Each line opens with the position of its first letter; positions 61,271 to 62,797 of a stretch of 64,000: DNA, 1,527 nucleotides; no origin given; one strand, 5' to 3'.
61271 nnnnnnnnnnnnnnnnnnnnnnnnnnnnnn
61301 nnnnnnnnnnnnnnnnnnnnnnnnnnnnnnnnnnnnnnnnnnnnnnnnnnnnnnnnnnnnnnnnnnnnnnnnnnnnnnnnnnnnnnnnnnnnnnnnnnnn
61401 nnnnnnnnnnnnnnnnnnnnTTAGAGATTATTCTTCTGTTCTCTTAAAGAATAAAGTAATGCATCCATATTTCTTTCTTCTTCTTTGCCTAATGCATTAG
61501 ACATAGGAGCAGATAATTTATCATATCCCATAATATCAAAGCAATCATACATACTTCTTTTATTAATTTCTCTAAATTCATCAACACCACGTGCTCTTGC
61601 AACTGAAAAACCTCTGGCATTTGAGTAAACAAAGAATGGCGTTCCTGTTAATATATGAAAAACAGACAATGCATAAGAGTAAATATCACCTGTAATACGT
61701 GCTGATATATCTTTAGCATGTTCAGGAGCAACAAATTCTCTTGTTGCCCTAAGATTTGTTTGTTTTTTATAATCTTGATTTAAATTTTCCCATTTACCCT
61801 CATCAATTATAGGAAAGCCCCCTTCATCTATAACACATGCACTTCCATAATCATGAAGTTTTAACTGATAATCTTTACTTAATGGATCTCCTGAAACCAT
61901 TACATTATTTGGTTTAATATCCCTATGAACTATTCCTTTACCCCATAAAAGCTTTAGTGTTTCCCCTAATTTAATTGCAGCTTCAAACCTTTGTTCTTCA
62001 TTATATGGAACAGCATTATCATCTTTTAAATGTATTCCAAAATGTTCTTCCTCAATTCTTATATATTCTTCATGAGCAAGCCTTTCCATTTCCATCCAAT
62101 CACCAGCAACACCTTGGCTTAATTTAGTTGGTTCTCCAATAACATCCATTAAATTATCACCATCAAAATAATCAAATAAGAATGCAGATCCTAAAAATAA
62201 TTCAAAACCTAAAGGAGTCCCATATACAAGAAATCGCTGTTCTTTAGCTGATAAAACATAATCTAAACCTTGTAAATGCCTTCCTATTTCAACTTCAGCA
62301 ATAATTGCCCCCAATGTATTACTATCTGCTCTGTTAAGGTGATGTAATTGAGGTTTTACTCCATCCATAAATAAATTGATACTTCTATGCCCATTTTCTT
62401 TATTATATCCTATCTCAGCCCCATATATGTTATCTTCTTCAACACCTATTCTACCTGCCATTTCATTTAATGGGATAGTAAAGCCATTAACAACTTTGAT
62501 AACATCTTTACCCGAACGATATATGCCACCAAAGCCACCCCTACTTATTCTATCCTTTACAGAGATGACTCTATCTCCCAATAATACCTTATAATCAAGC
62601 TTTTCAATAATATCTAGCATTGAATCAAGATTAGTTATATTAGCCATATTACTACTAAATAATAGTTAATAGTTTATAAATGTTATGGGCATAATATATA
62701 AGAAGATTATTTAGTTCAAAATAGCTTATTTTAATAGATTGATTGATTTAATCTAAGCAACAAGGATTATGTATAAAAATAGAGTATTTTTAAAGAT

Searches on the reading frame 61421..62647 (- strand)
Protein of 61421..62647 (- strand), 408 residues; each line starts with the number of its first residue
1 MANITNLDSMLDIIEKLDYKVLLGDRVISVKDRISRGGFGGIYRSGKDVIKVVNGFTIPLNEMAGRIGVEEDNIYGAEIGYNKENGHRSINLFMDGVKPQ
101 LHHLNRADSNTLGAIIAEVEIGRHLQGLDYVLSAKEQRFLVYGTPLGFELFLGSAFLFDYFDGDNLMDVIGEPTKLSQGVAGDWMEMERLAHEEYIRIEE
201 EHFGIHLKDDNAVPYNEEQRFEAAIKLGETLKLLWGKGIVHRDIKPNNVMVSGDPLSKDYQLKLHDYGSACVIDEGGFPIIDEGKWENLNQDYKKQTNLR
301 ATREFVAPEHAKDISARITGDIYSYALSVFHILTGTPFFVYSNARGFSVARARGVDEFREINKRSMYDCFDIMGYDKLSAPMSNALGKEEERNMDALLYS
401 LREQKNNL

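Call 11: search_protein_families(library=pfam, proteins=[window:61421-62647:-], max_evalue=0.001)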
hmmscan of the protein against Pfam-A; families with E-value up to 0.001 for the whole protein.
window:61421-62647:- (408 aa): 2 families
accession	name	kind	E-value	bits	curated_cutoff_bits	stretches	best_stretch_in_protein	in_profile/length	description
PF00069.31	Pkinase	-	9.6e-17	61.7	31.7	1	211-346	91-204/263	Protein kinase domain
PF07714.23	PK_Tyr_Ser-Thr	-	1.4e-07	31.5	23.1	1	213-341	97-208/258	Protein tyrosine and serine/threonine kinase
